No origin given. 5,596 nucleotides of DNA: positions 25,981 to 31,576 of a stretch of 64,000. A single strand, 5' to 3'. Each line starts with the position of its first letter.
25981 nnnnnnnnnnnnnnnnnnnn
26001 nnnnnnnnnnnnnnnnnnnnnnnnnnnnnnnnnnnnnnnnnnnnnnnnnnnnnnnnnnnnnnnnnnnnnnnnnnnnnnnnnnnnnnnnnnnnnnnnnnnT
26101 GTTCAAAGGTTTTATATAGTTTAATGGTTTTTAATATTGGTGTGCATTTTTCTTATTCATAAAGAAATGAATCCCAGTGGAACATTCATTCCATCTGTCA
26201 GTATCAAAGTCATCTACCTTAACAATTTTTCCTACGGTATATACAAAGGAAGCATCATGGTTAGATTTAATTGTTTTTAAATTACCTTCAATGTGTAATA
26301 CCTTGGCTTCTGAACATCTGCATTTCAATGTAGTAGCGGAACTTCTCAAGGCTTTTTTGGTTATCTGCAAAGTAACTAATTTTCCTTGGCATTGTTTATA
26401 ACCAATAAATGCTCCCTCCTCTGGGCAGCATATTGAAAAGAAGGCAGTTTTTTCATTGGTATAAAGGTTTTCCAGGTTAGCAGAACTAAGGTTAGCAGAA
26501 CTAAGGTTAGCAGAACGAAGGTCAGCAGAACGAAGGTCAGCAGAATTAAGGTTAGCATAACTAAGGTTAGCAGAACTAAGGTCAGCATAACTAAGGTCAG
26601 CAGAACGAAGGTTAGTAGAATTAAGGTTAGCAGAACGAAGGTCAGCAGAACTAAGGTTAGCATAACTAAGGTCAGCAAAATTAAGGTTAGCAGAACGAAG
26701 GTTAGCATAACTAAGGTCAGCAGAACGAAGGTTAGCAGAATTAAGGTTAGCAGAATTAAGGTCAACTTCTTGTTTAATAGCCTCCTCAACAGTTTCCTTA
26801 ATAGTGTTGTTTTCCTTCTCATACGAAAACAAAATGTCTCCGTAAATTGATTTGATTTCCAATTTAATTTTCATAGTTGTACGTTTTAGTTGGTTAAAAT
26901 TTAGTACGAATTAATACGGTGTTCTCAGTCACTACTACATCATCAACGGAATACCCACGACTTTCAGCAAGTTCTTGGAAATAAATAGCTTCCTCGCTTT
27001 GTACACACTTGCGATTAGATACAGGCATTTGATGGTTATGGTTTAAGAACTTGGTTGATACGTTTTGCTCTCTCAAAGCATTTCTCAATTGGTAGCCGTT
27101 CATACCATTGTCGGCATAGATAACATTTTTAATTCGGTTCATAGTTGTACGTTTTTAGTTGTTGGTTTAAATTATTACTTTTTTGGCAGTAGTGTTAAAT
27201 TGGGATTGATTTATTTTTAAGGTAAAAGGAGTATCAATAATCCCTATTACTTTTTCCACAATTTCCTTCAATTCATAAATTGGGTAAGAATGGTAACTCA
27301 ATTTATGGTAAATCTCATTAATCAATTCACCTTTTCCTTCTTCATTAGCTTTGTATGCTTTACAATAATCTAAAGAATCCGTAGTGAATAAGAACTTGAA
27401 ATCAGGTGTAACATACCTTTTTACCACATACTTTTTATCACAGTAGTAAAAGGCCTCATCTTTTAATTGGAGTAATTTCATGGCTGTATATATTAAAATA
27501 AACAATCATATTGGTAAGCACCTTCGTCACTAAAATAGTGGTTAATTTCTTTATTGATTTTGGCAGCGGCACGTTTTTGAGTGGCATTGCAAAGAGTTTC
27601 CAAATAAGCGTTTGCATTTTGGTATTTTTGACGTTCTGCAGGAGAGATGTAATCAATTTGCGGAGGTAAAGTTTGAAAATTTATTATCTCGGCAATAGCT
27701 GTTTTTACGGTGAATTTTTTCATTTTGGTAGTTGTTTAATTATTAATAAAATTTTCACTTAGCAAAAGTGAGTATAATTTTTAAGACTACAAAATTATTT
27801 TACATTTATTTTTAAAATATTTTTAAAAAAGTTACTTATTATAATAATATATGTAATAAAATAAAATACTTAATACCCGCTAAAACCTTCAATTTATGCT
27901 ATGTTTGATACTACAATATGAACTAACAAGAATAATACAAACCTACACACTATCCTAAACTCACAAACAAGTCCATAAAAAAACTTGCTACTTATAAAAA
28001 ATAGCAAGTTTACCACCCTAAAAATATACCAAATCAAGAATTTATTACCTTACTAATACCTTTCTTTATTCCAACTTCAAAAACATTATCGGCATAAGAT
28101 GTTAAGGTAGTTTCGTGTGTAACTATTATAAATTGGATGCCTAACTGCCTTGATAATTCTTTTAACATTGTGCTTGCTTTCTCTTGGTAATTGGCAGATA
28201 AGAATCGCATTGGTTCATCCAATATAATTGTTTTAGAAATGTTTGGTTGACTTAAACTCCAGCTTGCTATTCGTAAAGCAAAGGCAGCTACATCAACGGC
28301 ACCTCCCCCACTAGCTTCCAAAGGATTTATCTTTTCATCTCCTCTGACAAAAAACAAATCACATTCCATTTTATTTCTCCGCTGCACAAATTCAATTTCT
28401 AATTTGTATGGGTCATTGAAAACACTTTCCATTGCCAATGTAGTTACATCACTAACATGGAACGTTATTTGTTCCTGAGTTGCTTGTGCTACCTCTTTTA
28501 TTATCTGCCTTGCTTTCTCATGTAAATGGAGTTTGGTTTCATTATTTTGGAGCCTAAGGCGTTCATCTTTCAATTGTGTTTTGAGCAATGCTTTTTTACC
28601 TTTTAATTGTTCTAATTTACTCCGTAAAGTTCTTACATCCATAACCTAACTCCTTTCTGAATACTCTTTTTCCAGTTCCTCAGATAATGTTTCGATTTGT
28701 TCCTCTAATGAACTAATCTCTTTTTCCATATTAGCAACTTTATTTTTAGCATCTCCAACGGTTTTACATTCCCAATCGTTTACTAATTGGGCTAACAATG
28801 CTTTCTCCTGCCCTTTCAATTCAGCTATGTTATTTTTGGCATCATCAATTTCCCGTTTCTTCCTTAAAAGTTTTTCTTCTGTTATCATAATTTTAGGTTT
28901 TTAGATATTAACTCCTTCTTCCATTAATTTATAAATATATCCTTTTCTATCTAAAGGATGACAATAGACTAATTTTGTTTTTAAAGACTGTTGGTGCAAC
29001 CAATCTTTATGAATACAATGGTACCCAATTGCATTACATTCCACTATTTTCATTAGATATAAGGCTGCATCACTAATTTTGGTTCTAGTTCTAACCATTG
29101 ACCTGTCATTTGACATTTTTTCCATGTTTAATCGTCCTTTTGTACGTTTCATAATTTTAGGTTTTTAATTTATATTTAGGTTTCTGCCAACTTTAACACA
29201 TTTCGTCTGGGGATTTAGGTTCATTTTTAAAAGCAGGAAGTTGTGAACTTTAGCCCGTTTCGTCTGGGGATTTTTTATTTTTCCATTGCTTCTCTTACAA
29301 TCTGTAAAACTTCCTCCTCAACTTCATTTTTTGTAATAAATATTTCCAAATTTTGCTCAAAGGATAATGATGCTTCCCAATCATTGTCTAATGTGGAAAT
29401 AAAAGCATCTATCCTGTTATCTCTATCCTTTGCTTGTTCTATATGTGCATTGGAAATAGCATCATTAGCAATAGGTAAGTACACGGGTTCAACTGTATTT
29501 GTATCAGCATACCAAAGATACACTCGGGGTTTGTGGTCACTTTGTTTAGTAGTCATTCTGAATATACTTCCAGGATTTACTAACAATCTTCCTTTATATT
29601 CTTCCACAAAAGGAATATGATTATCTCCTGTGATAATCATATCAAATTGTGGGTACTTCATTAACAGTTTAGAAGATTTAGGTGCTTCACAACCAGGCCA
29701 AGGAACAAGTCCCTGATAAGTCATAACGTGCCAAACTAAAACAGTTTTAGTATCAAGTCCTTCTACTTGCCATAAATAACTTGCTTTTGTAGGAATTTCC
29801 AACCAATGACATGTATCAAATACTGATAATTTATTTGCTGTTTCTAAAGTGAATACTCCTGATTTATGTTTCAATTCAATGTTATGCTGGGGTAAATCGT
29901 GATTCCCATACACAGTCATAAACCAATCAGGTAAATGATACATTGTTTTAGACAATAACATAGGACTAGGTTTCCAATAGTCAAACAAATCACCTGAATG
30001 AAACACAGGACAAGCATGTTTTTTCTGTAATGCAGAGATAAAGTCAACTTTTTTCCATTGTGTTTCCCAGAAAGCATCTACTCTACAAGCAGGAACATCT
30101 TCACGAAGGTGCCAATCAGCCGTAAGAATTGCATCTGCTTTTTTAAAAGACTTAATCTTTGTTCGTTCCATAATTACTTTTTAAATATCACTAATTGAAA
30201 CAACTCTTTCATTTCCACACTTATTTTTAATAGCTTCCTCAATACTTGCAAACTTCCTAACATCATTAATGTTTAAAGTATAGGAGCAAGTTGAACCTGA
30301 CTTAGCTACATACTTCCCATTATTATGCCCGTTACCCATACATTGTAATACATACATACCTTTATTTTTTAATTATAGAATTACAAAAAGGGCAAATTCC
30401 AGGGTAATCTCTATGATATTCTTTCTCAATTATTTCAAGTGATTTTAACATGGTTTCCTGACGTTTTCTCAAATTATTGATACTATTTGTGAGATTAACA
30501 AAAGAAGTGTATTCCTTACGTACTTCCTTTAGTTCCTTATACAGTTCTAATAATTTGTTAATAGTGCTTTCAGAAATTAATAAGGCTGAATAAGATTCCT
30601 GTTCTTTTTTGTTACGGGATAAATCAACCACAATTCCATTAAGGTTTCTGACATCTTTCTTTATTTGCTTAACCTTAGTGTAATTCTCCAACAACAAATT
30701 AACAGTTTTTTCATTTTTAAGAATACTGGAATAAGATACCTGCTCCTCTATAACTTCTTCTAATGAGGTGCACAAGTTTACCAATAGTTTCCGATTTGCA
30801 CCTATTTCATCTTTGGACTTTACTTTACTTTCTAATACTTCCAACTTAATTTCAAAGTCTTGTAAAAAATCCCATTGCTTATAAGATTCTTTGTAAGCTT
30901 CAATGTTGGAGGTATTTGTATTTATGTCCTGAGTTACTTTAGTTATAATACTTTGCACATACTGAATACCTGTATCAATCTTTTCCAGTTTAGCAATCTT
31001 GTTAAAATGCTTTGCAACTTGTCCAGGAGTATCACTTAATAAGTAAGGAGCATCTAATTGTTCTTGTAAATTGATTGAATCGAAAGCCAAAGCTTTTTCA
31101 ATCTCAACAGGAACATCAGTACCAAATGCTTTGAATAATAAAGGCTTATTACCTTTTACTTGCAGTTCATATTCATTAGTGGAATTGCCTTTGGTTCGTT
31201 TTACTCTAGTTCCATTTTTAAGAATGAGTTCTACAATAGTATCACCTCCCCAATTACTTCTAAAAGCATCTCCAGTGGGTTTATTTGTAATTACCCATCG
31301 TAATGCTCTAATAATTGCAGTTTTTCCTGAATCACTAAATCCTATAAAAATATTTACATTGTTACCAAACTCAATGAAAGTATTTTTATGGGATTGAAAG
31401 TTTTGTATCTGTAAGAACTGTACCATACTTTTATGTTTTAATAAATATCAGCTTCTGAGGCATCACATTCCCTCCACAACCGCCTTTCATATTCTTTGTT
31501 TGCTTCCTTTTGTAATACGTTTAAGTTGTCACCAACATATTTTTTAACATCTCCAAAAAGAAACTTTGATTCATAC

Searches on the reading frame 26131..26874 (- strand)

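Call 14: search_protein_families(library=phrogs, proteins=[window:26131-26874:-])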
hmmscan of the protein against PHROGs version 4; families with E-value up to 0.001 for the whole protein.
window:26131-26874:- (247 aa): 9 families
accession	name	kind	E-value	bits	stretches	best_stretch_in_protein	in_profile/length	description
phrog_923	-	unknown function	7.3e-26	91.2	1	20-242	778-967/990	-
phrog_7713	-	unknown function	7.6e-26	90.9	3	92-163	30-76/103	-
phrog_31265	-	unknown function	1.5e-23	85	1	4-138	2-140/264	-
phrog_9562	-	unknown function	4.5e-23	83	2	200-247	134-181/183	-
phrog_15350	-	unknown function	2e-17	64.2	1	28-149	170-292/494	-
phrog_12514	-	unknown function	4.4e-10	40.4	1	35-136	142-243/287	-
phrog_31567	-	unknown function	5.9e-10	40.3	0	26-62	37-73/151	-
phrog_30240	-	unknown function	4.8e-09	36.5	2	32-101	183-252/438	-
phrog_29553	-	unknown function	0.0008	20.1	0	102-115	20-33/63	-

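Call 15: search_protein_families(library=pfam, proteins=[window:26131-26874:-])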
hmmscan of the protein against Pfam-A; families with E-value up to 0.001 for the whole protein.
window:26131-26874:- (247 aa): 4 families
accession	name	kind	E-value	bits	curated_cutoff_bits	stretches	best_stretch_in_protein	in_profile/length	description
PF19062.5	DUF5758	-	5.7e-34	116.7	26.9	1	146-244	1-105/105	Family of unknown function (DUF5758)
PF00805.28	Pentapeptide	-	2.1e-30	104.3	20.2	4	97-136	1-40/40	Pentapeptide repeats (8 copies)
PF13599.13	Pentapeptide_4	-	3.9e-11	43.3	38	2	76-140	10-74/78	Pentapeptide repeat region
PF25296.1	Decapeptide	-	1.1e-09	38.4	45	1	46-114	4-72/74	Decapeptide repeat region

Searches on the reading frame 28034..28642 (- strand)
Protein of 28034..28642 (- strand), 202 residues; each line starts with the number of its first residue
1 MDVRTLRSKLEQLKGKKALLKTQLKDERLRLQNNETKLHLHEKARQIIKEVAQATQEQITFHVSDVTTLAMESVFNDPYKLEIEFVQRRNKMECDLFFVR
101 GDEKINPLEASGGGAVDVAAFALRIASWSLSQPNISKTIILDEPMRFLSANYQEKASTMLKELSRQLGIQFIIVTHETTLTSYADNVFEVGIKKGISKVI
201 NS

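Call 14: search_protein_families(library=phrogs, proteins=[window:28034-28642:-])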
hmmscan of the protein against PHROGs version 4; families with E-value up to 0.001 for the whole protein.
window:28034-28642:- (202 aa): 3 families
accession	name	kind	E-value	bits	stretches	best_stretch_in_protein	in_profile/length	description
phrog_15167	-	other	5.1e-30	105.5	1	2-200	10-209/211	ATPase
phrog_77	-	DNA, RNA and nucleotide metabolism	4.8e-06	26.3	1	137-200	891-953/967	SbcC-like subunit of palindrome specific endonuclease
phrog_293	-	moron, auxiliary metabolic gene and host takeover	8.2e-05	21.8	1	137-189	288-341/1058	ABC transporter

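Call 15: search_protein_families(library=pfam, proteins=[window:28034-28642:-])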
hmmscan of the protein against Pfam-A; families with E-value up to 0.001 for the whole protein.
window:28034-28642:- (202 aa): 2 families
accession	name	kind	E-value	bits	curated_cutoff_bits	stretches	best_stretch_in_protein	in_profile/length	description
PF02463.25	SMC_N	-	2.1e-06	27.8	40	1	64-195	135-217/220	RecF/RecN/SMC N terminal domain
PF13175.12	AAA_15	-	7.6e-05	22.9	32.1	1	17-176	223-369/374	AAA ATPase domain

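Call 54: find_related_loci(query=window:28034-28642:-, collection=viral_contigs, flank=10000)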
Query window:28034-28642:- (202 aa) in viral_contigs; peptide patterns used: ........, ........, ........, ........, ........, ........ (x = any residue, [..] = any of these).
17 stretches matched a pattern, but none encodes a relative of the query by tblastn (E <= 1e-3).

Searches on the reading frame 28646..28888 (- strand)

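Call 47: search_protein_families(library=pfam, max_evalue=0.1, proteins=[window:28646-28888:-])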
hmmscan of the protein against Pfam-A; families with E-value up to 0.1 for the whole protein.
window:28646-28888:- (80 aa): 29 families (the best 25 are shown)
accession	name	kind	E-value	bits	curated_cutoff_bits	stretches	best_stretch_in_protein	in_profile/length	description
PF06009.19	Laminin_II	-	0.0008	19.9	33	1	11-74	23-84/138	Laminin Domain II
PF12578.13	3-PAP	-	0.0013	19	23.3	0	4-44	26-66/132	Myotubularin-associated protein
PF07926.17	TPR_MLP1_2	-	0.0022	18.4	36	0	42-75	57-90/129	TPR/MLP1/MLP2-like protein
PF16326.10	ABC_tran_CTD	-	0.0045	17.6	32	1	48-74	7-33/69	ABC transporter C-terminal domain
PF06013.18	WXG100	-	0.0053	17.4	27.3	1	2-74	4-76/86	Proteins of 100 residues with WXG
PF18504.6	Csm1_N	-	0.0058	17.4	26.3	0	49-76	34-61/70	Csm1 N-terminal domain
PF04102.17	SlyX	-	0.006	17.6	30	0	50-73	25-48/67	SlyX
PF14662.11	KASH_CCD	-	0.0067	16.9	43.3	1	4-80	44-119/191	Coiled-coil region of CCDC155 or KASH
PF03087.19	BPS1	-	0.0085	16.3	23.5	1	6-72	165-228/238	Protein BPS1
PF24915.1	Spectrin_SESTD1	-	0.011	16.5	27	1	21-71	10-60/110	SESTD1-like, spectrin repeat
PF05615.18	THOC7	-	0.012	16.3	28.7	1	34-77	65-108/136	Tho complex subunit 7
PF07321.17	YscO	-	0.017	15.6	28.8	0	10-35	64-89/149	Type III secretion protein YscO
PF24627.1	PUMA_CC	-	0.019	15.4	30.1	1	43-79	37-73/74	PUMA coiled-coil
PF04977.20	DivIC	-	0.023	14.9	28.9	0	46-74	21-49/80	Septum formation initiator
PF16331.10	TolA_bind_tri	-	0.029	14.9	30.1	0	48-74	24-50/76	TolA binding protein trimerisation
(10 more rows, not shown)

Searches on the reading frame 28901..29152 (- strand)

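Call 47: search_protein_families(library=pfam, max_evalue=0.1, proteins=[window:28901-29152:-])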
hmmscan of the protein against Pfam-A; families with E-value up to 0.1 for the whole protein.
window:28901-29152:- (83 aa): 0 families

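Call 84: search_protein_families(library=phrogs, max_evalue=0.1, proteins=[window:28901-29152:-])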
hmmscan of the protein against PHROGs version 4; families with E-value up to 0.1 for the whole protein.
window:28901-29152:- (83 aa): 1 family
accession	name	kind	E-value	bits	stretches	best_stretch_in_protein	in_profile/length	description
phrog_26330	-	unknown function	0.024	15.7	1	26-75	31-80/126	-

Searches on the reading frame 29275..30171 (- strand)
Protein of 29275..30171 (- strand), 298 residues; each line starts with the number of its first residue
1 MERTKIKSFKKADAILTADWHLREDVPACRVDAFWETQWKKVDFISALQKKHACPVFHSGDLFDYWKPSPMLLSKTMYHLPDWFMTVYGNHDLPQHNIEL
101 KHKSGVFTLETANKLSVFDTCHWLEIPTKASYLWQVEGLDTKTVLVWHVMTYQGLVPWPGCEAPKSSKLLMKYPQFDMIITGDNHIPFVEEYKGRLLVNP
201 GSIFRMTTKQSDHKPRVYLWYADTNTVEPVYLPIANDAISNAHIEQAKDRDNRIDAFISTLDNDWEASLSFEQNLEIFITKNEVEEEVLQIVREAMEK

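Call 14: search_protein_families(library=phrogs, proteins=[window:29275-30171:-])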
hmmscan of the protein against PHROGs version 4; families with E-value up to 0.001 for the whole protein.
window:29275-30171:- (298 aa): 0 families

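Call 15: search_protein_families(library=pfam, proteins=[window:29275-30171:-])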
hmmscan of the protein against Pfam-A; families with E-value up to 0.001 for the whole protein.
window:29275-30171:- (298 aa): 2 families
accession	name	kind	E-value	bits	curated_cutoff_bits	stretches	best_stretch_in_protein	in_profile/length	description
PF12850.12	Metallophos_2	-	6.7e-08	33.1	27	1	46-211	21-143/154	Calcineurin-like phosphoesterase superfamily domain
PF00149.33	Metallophos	-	1.6e-06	29.2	21.5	1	16-187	5-191/191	Calcineurin-like phosphoesterase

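Call 16: find_related_loci(query=window:29275-30171:-, collection=viral_contigs, flank=10000)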
Query window:29275-30171:- (298 aa) in viral_contigs; peptide patterns used: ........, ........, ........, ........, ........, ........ (x = any residue, [..] = any of these).
3 stretches matched a pattern; 2 encode a relative of the query (tblastn E <= 1e-3); 2 distinct loci.
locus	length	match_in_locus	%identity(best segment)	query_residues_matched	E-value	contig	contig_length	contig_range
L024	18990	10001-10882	55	1-297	2e-114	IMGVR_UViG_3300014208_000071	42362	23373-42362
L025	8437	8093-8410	72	7-112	5e-50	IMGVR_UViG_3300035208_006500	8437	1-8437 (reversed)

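Call 22: find_encoding_contigs(protein=window:29275-30171:-, flank=10000, max_places=10)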
Protein window:29275-30171:- (298 aa): 9 contigs read that carry it; 2 places shown.
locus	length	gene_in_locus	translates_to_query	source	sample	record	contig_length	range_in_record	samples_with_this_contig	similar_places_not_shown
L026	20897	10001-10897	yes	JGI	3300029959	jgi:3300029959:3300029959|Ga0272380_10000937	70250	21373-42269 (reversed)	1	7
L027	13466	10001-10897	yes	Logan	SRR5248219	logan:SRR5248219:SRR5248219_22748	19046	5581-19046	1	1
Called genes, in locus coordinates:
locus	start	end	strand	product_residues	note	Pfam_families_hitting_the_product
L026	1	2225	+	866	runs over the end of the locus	PF01612:DNA_pol_A_exo1 (weak), PF00476:DNA_pol_A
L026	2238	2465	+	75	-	-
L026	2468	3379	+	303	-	PF03215:Rad17 (weak), PF05496:RuvB_N (weak), PF07728:AAA_5 (faint), PF13173:AAA_14 (weak), PF13401:AAA_22 (faint), PF00004:AAA, PF13177:DNA_pol3_delta2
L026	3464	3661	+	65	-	-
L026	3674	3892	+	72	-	-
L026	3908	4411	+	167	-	-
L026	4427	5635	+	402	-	-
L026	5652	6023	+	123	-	-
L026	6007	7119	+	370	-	PF00154:RecA_N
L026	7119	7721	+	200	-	PF02075:RuvC (faint)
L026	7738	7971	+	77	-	-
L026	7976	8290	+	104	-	-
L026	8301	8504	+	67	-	-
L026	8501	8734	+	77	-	PF12843:QSregVF_b (weak)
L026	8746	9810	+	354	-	PF02463:SMC_N (weak), PF13175:AAA_15, PF13476:AAA_23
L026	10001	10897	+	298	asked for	PF00149:Metallophos (weak), PF12850:Metallophos_2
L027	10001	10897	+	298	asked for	PF00149:Metallophos (weak), PF12850:Metallophos_2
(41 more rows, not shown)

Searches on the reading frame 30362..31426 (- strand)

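Call 14: search_protein_families(library=phrogs, proteins=[window:30362-31426:-])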
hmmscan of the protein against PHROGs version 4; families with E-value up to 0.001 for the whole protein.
window:30362-31426:- (354 aa): 3 families
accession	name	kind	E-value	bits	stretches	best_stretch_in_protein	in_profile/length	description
phrog_16465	-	DNA, RNA and nucleotide metabolism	1.8e-42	147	1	2-339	5-329/491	exonuclease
phrog_77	-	DNA, RNA and nucleotide metabolism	2.5e-08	33.9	1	5-93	301-400/967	SbcC-like subunit of palindrome specific endonuclease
phrog_1499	-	unknown function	9.3e-08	32.7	1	2-327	5-326/427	-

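Call 15: search_protein_families(library=pfam, proteins=[window:30362-31426:-])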
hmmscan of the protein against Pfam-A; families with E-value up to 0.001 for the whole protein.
window:30362-31426:- (354 aa): 3 families
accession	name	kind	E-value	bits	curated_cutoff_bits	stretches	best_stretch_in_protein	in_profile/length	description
PF13476.12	AAA_23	-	1.4e-11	45.9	27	1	5-304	2-184/201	AAA domain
PF13175.12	AAA_15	-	5.6e-11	43.1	32.1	1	1-318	1-270/374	AAA ATPase domain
PF02463.25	SMC_N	-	7.6e-06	25.9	40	1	2-66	2-67/220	RecF/RecN/SMC N terminal domain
